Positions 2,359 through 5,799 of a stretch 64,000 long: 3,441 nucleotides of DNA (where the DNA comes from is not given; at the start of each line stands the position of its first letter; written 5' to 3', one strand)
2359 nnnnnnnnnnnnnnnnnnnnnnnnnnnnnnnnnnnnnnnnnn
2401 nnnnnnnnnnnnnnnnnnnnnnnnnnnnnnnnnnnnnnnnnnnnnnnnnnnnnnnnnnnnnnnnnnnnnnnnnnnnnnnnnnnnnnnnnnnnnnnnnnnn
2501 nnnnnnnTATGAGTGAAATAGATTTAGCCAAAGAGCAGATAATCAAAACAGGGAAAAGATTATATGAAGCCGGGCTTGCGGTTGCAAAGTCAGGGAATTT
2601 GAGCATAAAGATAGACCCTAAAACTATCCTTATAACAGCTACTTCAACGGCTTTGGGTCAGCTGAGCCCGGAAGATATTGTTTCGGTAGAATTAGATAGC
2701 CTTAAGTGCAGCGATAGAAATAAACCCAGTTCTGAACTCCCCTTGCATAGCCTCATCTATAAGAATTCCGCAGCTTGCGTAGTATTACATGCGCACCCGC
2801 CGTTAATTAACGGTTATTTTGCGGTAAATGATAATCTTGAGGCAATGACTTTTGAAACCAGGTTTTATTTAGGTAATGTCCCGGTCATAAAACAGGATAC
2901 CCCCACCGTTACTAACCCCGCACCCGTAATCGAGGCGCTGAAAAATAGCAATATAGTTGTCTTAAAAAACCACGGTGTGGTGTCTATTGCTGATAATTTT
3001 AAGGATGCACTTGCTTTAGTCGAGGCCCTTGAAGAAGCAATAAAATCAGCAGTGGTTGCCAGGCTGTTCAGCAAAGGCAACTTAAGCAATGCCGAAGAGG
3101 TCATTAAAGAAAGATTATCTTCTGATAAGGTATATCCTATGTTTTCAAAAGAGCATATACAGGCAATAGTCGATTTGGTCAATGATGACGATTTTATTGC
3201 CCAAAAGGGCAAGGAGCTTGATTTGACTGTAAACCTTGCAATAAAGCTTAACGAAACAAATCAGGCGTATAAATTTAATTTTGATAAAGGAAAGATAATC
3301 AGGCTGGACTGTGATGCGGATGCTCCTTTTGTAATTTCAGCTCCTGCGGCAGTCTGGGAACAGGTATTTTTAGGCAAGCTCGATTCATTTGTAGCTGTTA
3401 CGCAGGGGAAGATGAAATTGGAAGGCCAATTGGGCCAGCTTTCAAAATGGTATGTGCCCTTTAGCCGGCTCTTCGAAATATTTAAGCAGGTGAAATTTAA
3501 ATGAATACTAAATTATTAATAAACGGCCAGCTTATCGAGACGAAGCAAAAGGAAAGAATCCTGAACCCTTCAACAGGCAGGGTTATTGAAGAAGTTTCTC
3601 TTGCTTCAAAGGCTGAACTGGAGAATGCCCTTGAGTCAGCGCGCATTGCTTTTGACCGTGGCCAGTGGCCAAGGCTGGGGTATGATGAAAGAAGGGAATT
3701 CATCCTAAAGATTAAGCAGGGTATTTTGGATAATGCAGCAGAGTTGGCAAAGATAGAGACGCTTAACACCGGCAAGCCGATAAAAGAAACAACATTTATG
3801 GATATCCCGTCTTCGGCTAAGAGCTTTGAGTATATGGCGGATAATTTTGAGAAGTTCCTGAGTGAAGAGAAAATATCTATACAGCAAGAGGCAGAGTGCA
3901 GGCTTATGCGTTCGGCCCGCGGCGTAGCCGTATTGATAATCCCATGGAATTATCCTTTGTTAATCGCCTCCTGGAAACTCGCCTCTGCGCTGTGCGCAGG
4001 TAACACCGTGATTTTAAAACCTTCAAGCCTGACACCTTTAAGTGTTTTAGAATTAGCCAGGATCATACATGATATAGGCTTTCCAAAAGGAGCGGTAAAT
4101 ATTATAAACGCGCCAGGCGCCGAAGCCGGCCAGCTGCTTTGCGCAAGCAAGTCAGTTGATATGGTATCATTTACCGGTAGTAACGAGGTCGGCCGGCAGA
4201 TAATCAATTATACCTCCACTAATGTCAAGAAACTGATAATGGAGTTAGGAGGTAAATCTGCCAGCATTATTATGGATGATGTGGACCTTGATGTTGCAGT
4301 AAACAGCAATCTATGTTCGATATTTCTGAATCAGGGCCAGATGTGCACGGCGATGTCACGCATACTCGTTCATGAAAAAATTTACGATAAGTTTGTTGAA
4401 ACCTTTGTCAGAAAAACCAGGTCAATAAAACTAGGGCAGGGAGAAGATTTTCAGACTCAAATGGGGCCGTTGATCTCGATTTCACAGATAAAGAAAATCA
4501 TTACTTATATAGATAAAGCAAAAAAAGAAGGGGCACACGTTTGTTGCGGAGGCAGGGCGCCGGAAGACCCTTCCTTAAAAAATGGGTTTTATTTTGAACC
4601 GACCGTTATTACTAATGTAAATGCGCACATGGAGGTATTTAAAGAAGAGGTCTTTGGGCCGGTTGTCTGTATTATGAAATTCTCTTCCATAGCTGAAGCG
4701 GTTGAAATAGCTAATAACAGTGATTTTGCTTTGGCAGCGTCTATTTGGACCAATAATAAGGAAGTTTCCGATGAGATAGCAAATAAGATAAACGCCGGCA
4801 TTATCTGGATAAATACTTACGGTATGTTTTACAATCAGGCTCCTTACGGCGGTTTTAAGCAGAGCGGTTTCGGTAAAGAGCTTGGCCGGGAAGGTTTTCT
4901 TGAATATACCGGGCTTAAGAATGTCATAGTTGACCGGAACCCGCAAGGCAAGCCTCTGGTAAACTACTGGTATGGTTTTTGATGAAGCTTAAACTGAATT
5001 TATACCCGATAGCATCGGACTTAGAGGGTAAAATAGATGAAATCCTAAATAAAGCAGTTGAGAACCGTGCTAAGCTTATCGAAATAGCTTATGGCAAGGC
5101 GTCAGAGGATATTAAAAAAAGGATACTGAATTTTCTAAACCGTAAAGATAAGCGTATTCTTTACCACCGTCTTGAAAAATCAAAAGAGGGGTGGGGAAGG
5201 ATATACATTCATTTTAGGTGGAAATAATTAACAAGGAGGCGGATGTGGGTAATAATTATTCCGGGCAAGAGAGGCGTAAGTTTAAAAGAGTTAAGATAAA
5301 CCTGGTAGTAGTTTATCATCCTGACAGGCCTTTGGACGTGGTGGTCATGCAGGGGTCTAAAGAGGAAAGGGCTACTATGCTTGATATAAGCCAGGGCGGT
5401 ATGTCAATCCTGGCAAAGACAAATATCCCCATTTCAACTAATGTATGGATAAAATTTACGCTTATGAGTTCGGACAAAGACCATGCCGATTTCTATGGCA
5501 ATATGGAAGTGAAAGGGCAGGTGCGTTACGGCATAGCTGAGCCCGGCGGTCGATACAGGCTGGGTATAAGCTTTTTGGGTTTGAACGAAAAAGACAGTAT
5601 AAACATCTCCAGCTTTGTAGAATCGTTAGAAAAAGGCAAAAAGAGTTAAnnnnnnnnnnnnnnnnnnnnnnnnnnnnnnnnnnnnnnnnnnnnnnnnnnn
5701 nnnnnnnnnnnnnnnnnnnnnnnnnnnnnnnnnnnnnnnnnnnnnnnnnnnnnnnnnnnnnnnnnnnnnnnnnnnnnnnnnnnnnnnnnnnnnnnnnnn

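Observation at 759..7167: Candidate variant 5'-deoxyadenosine / MTA 'DHAP-shunt' salvage operon ending in an aldehyde dehydrogenase and an acyl-CoA ligase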

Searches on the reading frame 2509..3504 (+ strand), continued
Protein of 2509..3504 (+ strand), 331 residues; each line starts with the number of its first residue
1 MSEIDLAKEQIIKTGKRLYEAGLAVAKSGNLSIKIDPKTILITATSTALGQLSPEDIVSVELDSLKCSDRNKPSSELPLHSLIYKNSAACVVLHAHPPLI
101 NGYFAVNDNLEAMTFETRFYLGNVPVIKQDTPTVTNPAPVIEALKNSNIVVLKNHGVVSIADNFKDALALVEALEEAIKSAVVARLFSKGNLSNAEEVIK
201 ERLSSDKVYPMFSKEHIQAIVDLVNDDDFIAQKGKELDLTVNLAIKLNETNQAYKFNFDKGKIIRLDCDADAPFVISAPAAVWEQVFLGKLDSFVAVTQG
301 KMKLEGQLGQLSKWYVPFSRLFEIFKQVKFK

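Call 89: search_protein_families(library=ncbifam, proteins=[L087:11960-12745:-, L087:5944-6672:+, L087:6669-7571:+, L087:8001-8972:+, L085:4212-5750:+], max_evalue=1e-10)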
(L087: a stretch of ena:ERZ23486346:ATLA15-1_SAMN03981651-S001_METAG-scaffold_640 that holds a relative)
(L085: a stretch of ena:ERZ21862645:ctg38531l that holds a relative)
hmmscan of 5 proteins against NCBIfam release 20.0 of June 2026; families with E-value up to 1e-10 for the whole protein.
L087:11960-12745:- (261 aa): 11 families
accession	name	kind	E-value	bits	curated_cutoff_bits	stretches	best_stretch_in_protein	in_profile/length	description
TIGR01694.1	MTAP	equivalog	8.3e-83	277.4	274.85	1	3-238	2-236/240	S-methyl-5'-thioadenosine phosphorylase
NF006334.0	PRK08564.1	equivalog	8.8e-77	257.8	382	1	2-257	9-263/267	S-methyl-5'-thioadenosine phosphorylase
NF006599.0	PRK09136.1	equivalog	8.5e-74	247.9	223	1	3-240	4-244/247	S-methyl-5'-thioinosine phosphorylase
NF005876.0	PRK07823.1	equivalog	5.2e-68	229.1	306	1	2-253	7-255/267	S-methyl-5'-thioadenosine phosphorylase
NF005657.0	PRK07432.1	equivalog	1.6e-62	211.3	453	1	2-257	5-264/291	S-methyl-5'-thioadenosine phosphorylase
NF006492.0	PRK08931.1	equivalog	1.1e-61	208.8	437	1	2-244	5-248/291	S-methyl-5'-thioadenosine phosphorylase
NF006054.0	PRK08202.1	equivalog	6.6e-31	107.8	218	1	68-240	98-271/274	purine-nucleoside phosphorylase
TIGR01697.1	PNPH-PUNA-XAPA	subfamily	3.2e-25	88.9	197.1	1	67-236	73-242/247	inosine/guanosine/xanthosine phosphorylase family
TIGR01698.1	PUNP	equivalog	1.1e-23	83.9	302.6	1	66-235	72-239/245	purine-nucleoside phosphorylase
TIGR01700.1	PNPH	equivalog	1.2e-20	74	293.35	1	71-235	77-243/249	purine nucleoside phosphorylase I, inosine and guanosine-specific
TIGR01699.1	XAPA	equivalog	2.1e-19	70.1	370.9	1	68-236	74-243/248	xanthosine phosphorylase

L087:5944-6672:+ (242 aa): 8 families
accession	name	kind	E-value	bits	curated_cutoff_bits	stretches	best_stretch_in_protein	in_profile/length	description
TIGR00107.1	deoD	equivalog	5e-33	114.5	232.25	1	19-216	4-208/232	purine-nucleoside phosphorylase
NF004489.0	PRK05819.1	subfamily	6e-33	114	230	1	18-216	7-212/236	DeoD-type purine-nucleoside phosphorylase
NF009914.0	PRK13374.1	subfamily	1.5e-26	93.5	338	1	20-215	9-211/235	DeoD-type purine-nucleoside phosphorylase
TIGR01718.1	Uridine-psphlse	equivalog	7.5e-24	84.4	280.3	1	15-216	2-220/245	uridine phosphorylase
NF008383.0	PRK11178.1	equivalog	2.9e-19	69.4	262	1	23-151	17-145/254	uridine phosphorylase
NF005500.0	PRK07115.1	equivalog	1.1e-15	57.6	264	1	55-213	52-215/261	AMP nucleosidase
TIGR01721.1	AMN-like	hypoth_equivalog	3.6e-12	46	307.2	1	66-212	60-212/269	AMP nucleosidase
NF004079.0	PRK05584.1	equivalog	1.9e-11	43.9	169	1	41-210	17-199/232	5'-methylthioadenosine/adenosylhomocysteine nucleosidase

L087:6669-7571:+ (300 aa): 8 families
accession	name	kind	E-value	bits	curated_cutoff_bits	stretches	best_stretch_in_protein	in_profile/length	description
NF004326.0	PRK05720.1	subfamily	1.1e-49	169.2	271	1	8-293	12-334/358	s-methyl-5-thioribose-1-phosphate isomerase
TIGR00512.1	salvage_mtnA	equivalog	1e-46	159.5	279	1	9-296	3-330/335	S-methyl-5-thioribose-1-phosphate isomerase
TIGR00524.1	eIF-2B_rel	subfamily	1.7e-43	148.9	185.85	1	63-297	46-299/303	S-methyl-5-thioribose-1-phosphate isomerase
NF004700.0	PRK06036.1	equivalog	4.4e-32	111.5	528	1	118-297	138-326/339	S-methyl-5-thioribose-1-phosphate isomerase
NF004436.0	PRK05772.1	equivalog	1.4e-31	110.1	521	1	148-297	195-347/363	S-methyl-5-thioribose-1-phosphate isomerase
TIGR00511.1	ribulose_e2b2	equivalog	3.3e-25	89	314.1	1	63-297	44-284/301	ribose 1,5-bisphosphate isomerase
NF006210.0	PRK08335.1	equivalog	1.3e-15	57.4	339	1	57-259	39-240/275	translation initiation factor IF-2B subunit alpha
NF004994.0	PRK06372.1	equivalog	2.5e-15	56.6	249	1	87-294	47-241/253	translation initiation factor IF-2B subunit delta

L087:8001-8972:+ (323 aa): 13 families
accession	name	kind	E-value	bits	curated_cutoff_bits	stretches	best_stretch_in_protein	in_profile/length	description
NF040649.1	FucA_Meth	equivalog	1.4e-31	109.9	250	1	15-181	11-174/179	L-fuculose phosphate aldolase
NF006413.0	PRK08660.1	equivalog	3.3e-25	89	203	1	7-183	3-177/184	aldolase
NF043034.1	OxoTetrPhDc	equivalog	1.8e-23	83.4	250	1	4-183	3-188/205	3-oxo-tetronate 4-phosphate decarboxylase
NF006208.0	PRK08333.1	equivalog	1.4e-21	77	267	1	6-182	5-182/189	aldolase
NF006672.0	PRK09220.1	equivalog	9e-18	64.4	226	1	2-98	7-104/209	methylthioribulose 1-phosphate dehydratase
NF005123.0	PRK06557.1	subfamily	3.8e-17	62.7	251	1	4-179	10-191/223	L-ribulose-5-phosphate 4-epimerase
NF005984.0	PRK08087.1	subfamily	4e-15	56.2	264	1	1-96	1-95/215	L-fuculose-phosphate aldolase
TIGR03328.1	salvage_mtnB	equivalog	4.1e-15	55.8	137.05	1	14-168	5-176/194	methylthioribulose 1-phosphate dehydratase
NF005302.0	PRK06833.1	equivalog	1.4e-14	54.1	264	1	4-100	4-102/214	L-fuculose-phosphate aldolase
NF004527.0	PRK05874.1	equivalog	2.7e-14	53.2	308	1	14-178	15-184/218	L-fuculose-phosphate aldolase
TIGR01086.1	fucA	equivalog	1.7e-12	47.5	400.25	1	4-95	3-93/214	L-fuculose-phosphate aldolase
NF053831.1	RU1PAldHalo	equivalog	4.1e-12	46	300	0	22-100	19-96/208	ribulose-1-phosphate aldolase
NF005244.0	PRK06754.1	equivalog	6e-12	45.2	281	1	15-131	16-135/214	methylthioribulose 1-phosphate dehydratase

L085:4212-5750:+ (512 aa): 106 families (the best 25 are shown)
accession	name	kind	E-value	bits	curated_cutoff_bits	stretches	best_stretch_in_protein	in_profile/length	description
NF004837.0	PRK06187.1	subfamily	7.4e-139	463.4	476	1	1-507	8-526/531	long-chain-fatty-acid--CoA ligase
NF006182.0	PRK08316.1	subfamily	1.6e-111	373.4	663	1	5-505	15-519/523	fatty acyl-CoA synthetase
NF005307.0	PRK06839.1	equivalog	6.7e-101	338.4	748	1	9-501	10-491/496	o-succinylbenzoate--CoA ligase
NF009233.0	PRK12583.1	subfamily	3e-97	326.3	832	1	6-503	23-550/558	fatty acid CoA ligase family protein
NF005801.1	PRK07656.1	equivalog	3e-96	323.1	657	1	5-500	5-500/500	FadD3 family acyl-CoA ligase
NF006181.0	PRK08314.1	subfamily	7.8e-96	321.5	705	2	137-506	182-557/563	long-chain-fatty-acid--CoA ligase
NF052269.1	Staph_lig_FadD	equivalog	5.5e-95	318.6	650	1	4-502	3-492/499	long-chain-fatty-acid--CoA ligase FadD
NF004797.0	PRK06145.1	equivalog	2.8e-92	309.7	850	1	12-505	13-497/499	acyl-CoA synthetase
NF005857.1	PRK07786.1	exception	3.2e-90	303.1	733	1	14-503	22-512/513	fatty-acid--CoA ligase FadD5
NF005220.0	PRK06710.1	equivalog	1.6e-89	300.5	1116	2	159-499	205-549/563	long-chain-fatty-acid--CoA ligase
NF004114.0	PRK05605.1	equivalog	1.8e-88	297.3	766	2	150-502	211-568/575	long-chain-fatty-acid--CoA ligase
NF005947.1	PRK08008.1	equivalog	2.2e-88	297.1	651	1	5-499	11-517/518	crotonobetaine/carnitine-CoA ligase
NF002966.0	PRK03640.1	equivalog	6.9e-88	295.3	556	1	5-503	6-480/483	o-succinylbenzoate--CoA ligase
NF004822.0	PRK06178.1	equivalog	7.4e-87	292.2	782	1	3-503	39-567/571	acyl-CoA synthetase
NF005702.0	PRK07514.1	subfamily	7.2e-86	288.5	558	1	2-505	4-502/506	malonyl-CoA synthase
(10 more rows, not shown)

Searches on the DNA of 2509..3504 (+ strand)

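Call 80: search_rna_families(sources=[L085, L086, L087, L090], threshold=evalue, max_evalue=1)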
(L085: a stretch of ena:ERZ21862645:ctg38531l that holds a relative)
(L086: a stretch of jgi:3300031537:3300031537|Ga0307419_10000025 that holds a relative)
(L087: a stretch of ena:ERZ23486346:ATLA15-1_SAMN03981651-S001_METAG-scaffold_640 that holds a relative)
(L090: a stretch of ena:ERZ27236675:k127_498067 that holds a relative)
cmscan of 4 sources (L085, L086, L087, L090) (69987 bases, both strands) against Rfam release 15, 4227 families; matches with E-value up to 1: 3.
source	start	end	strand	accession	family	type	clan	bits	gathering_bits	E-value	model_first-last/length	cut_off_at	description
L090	13295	13376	+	RF03498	mir-3145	Gene; miRNA;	-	30.9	98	0.045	1-84/84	no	mir-3145 microRNA precursor family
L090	13301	13370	-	RF03498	mir-3145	Gene; miRNA;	-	26.7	98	0.62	1-84/84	no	mir-3145 microRNA precursor family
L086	5643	5729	-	RF03614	mir-3431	Gene; miRNA;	-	25.4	100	0.42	1-86/86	no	mir-3431 microRNA precursor family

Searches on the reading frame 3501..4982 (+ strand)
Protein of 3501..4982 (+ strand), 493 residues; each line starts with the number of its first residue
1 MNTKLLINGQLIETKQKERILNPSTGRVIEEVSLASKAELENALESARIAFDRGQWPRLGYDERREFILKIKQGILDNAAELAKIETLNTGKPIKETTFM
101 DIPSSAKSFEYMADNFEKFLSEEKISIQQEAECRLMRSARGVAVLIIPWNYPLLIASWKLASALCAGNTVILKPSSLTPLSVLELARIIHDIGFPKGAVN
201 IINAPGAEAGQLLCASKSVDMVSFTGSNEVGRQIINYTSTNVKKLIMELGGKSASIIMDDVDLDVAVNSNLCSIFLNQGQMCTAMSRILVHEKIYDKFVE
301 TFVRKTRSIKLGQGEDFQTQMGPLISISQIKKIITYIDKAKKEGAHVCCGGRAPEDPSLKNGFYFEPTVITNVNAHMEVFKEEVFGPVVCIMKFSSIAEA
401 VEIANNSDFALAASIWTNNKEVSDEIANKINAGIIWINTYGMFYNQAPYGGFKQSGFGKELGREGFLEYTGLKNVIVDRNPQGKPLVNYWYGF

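Call 3: search_protein_families(library=pfam, proteins=[window:3501-4982:+], max_evalue=0.01)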
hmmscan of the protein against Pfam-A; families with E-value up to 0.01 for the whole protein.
window:3501-4982:+ (493 aa): 1 family
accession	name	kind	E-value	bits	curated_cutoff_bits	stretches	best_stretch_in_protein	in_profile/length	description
PF00171.27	Aldedh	-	7.8e-161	536.1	23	1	16-475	7-461/461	Aldehyde dehydrogenase family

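Call 4: search_protein_families(library=ncbifam, proteins=[window:3501-4982:+], max_evalue=0.001)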
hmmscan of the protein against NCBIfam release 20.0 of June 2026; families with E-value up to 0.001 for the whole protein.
window:3501-4982:+ (493 aa): 45 families (the best 25 are shown)
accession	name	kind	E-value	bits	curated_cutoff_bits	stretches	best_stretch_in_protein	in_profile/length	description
TIGR01804.1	BADH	equivalog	1.9e-150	501.4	668.6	1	7-473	2-467/467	betaine-aldehyde dehydrogenase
NF010000.0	PRK13473.1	subfamily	4.2e-139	464.2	615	1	1-478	1-473/475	aminobutyraldehyde dehydrogenase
NF009725.0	PRK13252.1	equivalog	1.1e-131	439.6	593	1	3-479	7-481/488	betaine-aldehyde dehydrogenase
NF045735.1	PaDhStyDPseudo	equivalog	5e-127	424.5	850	1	2-477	2-481/483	phenylacetaldehyde dehydrogenase StyD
TIGR02299.1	HpaE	equivalog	3.3e-125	418.4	638.35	1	4-480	2-479/488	5-carboxymethyl-2-hydroxymuconate semialdehyde dehydrogenase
NF045736.1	PaDhStyDRhodo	equivalog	9.5e-120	400.3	800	1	2-476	2-476/479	phenylacetaldehyde dehydrogenase StyD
TIGR03216.1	OH_muco_semi_DH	equivalog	2.3e-116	389.2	693.25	1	6-477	4-479/481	2-hydroxymuconic semialdehyde dehydrogenase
NF050026.1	AcaldDHExaC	equivalog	8.3e-116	387.6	900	1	7-480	20-496/503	acetaldehyde dehydrogenase ExaC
NF006916.0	PRK09407.1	equivalog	4.7e-114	381.8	521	1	13-479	31-494/526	succinic semialdehyde dehydrogenase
TIGR01780.1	SSADH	subfamily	7.5e-112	374.5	646.35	1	21-473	2-448/448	succinate-semialdehyde dehydrogenase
NF007497.0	PRK10090.1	equivalog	6.6e-110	368.1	500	1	4-475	8-475/480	aldehyde dehydrogenase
TIGR03374.1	ABALDH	equivalog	6.2e-108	361.6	909.3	1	3-477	2-471/472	aminobutyraldehyde dehydrogenase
NF042993.1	AlphKGSA_gudD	equivalog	3.9e-107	358.9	770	1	7-477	8-480/481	alpha-ketoglutaric semialdehyde dehydrogenase GucD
TIGR04284.1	aldehy_Rv0768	hypoth_equivalog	8e-106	354.9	775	1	4-475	2-476/480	aldehyde dehydrogenase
NF052305.1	DioxValDhHalo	equivalog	1.1e-105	354.3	750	1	7-474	9-478/483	2,5-dioxovalerate dehydrogenase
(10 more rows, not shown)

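Call 22: search_solved_structures(query=window:3501-4982:+, max_evalue=1e-60, show_alignments=0)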
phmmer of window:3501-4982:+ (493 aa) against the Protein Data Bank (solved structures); distinct sequences matched with E-value up to 1e-60: 160 (the best 60 are shown).
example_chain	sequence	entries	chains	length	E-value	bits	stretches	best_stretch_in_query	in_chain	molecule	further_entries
5eyu_A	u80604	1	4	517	4e-121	408.2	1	5-488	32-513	Betaine aldehyde dehydrogenase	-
4zxu_A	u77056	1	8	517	5.6e-121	407.7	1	5-488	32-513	Betaine-aldehyde dehydrogenase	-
4q92_A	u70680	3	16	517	1e-120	406.8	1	5-488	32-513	Betaine aldehyde dehydrogenase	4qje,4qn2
5ez4_A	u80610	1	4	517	1.1e-120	406.8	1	5-488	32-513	Betaine aldehyde dehydrogenase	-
4mpb_A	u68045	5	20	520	3.8e-120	404.9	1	5-488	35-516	Betaine aldehyde dehydrogenase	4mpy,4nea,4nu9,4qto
5dib_A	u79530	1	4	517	9.7e-120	403.6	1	5-488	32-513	Betaine aldehyde dehydrogenase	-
4zwl_A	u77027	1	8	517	1.3e-119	403.1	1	5-488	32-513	Betaine-aldehyde dehydrogenase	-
4go3_A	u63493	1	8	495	3.9e-117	395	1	3-479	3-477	Putative gamma-hydroxymuconic semialdehyde dehydrogenase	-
4o6r_A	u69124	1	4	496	1.3e-116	393.3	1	1-478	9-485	Aldehyde Dehydrogenase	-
4go4_A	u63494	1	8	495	1.9e-116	392.7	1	3-479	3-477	Putative gamma-hydroxymuconic semialdehyde dehydrogenase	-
4qf6_A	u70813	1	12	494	1.7e-113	383.1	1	4-477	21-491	Aldehyde dehydrogenase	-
5gtk_A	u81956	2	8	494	6e-113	381.2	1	4-477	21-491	Betaine-aldehyde dehydrogenase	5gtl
5gt6_A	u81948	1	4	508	6.5e-113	381.1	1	4-477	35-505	Betaine-aldehyde dehydrogenase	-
4qet_A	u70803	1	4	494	5.3e-112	378.1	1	4-477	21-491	Aldehyde dehydrogenase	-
4a0m_A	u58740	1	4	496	2.9e-110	372.4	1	4-479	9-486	BETAINE ALDEHYDE DEHYDROGENASE, CHLOROPLASTIC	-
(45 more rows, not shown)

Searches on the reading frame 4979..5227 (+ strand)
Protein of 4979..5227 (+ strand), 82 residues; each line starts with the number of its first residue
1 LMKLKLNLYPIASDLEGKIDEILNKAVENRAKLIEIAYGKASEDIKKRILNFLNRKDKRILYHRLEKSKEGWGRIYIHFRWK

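Call 3: search_protein_families(library=pfam, proteins=[window:4979-5227:+], max_evalue=0.01)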
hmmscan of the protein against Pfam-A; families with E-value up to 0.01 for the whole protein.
window:4979-5227:+ (82 aa): 1 family
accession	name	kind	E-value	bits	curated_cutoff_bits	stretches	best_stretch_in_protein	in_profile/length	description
PF01713.27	Smr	-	1.6e-06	28.6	25.7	1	16-80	12-77/77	Smr domain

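Call 4: search_protein_families(library=ncbifam, proteins=[window:4979-5227:+], max_evalue=0.001)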
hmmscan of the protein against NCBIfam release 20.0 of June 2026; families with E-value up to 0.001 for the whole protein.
window:4979-5227:+ (82 aa): 0 families

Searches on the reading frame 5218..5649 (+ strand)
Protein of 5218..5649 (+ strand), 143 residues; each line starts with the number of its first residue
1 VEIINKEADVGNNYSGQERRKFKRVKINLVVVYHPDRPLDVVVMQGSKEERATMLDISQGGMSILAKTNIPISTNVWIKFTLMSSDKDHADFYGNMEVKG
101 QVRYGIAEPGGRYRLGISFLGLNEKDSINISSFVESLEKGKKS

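Call 3: search_protein_families(library=pfam, proteins=[window:5218-5649:+], max_evalue=0.01)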
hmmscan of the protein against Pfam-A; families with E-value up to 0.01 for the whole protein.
window:5218-5649:+ (143 aa): 1 family
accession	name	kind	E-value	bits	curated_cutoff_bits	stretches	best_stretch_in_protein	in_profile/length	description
PF07238.19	PilZ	-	6.2e-13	49.4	22.5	1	18-135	1-101/102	PilZ domain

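Call 4: search_protein_families(library=ncbifam, proteins=[window:5218-5649:+], max_evalue=0.001)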
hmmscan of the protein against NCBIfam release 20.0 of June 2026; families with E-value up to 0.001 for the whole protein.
window:5218-5649:+ (143 aa): 1 family
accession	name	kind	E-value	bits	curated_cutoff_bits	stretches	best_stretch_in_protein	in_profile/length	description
TIGR02266.1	gmx_TIGR02266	paralog_domain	0.00088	19.4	68.7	0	50-135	17-96/96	TIGR02266 family protein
